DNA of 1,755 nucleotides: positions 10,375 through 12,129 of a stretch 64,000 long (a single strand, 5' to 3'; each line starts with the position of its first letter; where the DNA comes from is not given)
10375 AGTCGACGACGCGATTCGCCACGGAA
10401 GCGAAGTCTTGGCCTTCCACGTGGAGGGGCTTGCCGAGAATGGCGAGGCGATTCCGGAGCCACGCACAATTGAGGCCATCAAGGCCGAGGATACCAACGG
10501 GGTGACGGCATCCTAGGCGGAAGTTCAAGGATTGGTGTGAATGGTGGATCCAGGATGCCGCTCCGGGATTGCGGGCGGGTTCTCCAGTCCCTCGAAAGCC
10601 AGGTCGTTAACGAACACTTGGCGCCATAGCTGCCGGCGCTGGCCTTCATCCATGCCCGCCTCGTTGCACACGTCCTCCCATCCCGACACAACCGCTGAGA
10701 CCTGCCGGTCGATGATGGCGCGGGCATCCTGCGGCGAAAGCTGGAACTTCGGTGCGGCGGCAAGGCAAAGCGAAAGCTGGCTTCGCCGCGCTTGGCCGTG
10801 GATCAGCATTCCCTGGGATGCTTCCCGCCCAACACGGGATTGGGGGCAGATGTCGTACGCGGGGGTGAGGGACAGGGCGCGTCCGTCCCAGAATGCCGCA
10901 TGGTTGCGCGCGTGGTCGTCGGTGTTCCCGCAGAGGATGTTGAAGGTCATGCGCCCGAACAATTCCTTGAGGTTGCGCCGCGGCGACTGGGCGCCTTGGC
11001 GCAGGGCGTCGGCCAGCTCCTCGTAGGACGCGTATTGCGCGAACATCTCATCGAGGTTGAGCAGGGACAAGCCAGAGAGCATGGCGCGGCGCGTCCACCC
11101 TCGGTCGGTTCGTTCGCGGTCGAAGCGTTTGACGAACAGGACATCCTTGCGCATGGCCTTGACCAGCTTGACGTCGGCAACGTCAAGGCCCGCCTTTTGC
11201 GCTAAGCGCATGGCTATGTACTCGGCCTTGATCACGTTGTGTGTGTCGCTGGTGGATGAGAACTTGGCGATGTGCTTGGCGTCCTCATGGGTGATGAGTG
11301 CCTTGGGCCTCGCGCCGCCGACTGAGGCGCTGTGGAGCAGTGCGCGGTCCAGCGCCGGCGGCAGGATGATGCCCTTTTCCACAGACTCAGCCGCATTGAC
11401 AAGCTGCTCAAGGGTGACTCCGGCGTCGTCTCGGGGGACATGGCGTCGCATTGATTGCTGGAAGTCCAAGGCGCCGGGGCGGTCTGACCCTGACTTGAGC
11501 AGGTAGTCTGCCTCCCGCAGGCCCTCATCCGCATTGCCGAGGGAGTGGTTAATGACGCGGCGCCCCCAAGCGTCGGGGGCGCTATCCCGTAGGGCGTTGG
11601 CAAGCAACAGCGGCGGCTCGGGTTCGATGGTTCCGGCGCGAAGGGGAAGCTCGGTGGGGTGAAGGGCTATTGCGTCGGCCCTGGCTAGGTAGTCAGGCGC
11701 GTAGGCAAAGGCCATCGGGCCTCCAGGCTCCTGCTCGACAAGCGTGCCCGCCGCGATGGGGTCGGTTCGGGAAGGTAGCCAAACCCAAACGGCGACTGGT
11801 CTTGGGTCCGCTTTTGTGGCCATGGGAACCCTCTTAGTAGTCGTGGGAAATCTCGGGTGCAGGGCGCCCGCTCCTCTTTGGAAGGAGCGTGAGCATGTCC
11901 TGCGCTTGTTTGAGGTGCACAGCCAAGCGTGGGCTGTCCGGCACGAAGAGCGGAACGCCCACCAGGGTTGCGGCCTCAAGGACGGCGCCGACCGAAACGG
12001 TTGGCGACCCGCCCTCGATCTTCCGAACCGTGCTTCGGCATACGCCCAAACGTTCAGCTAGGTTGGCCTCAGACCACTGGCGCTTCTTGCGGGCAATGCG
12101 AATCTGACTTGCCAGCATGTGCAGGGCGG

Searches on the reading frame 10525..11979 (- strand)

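Call 21: search_protein_families(library=pfam, proteins=[window:10525-11979:-], max_evalue=0.01)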
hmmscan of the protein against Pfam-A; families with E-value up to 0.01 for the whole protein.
window:10525-11979:- (484 aa): 2 families
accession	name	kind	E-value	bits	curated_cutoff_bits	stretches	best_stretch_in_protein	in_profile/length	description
PF07804.18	HipA_C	-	5.2e-52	177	30.5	1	219-434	2-213/213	HipA-like C-terminal domain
PF13657.11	Couple_hipA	-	1.1e-07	32.7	22.5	1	76-173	9-98/99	HipA N-terminal domain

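Call 72: search_protein_families(library=padloc, proteins=[window:10525-11979:-], max_evalue=0.01)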
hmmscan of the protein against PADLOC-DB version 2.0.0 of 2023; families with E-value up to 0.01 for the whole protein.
window:10525-11979:- (484 aa): 4 families
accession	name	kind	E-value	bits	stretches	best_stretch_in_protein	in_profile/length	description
PDLC04340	PDC-M03A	-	2.9e-08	31.6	1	218-377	15-167/280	-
PDLC04339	PDC-M03A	-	2.5e-05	21.8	1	337-376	134-173/293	-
PDLC04344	PDC-M03A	-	0.00028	18.4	1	234-376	35-187/305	-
PDLC04342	PDC-M03A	-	0.00099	16.7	1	227-376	26-189/299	-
